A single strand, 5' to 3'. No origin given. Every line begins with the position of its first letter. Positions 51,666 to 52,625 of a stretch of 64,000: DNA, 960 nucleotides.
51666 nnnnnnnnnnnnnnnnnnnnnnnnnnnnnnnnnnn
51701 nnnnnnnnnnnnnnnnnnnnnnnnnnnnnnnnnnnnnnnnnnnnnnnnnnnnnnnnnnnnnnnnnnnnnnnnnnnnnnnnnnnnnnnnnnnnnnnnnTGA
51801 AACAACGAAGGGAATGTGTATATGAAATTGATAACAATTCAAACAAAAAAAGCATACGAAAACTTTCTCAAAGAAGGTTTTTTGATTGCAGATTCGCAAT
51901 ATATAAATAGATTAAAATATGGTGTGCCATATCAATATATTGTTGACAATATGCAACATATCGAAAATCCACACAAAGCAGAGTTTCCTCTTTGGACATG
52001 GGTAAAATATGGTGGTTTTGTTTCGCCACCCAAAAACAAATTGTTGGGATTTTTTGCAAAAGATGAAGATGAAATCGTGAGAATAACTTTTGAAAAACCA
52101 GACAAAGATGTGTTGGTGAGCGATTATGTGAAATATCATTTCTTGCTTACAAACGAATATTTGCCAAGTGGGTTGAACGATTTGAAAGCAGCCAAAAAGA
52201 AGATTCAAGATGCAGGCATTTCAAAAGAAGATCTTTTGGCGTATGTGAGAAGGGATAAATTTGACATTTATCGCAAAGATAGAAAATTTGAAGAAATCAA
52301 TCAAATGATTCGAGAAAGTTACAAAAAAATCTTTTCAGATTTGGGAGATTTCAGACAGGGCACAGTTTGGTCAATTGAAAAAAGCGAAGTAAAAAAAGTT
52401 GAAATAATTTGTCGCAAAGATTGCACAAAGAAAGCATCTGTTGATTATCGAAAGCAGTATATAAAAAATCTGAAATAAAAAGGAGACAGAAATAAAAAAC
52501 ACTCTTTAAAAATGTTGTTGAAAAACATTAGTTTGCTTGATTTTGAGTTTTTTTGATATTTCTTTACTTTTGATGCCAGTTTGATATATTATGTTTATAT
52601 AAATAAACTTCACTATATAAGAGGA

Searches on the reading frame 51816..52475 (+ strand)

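Call 71: search_protein_families(library=pfam, proteins=[window:51816-52475:+], max_evalue=0.0001)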
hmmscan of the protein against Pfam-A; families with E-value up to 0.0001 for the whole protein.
window:51816-52475:+ (220 aa): 1 family
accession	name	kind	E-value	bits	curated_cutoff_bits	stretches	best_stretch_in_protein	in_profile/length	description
PF12952.12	DUF3841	-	7.9e-23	81.5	27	1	5-192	2-177/178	Domain of unknown function (DUF3841)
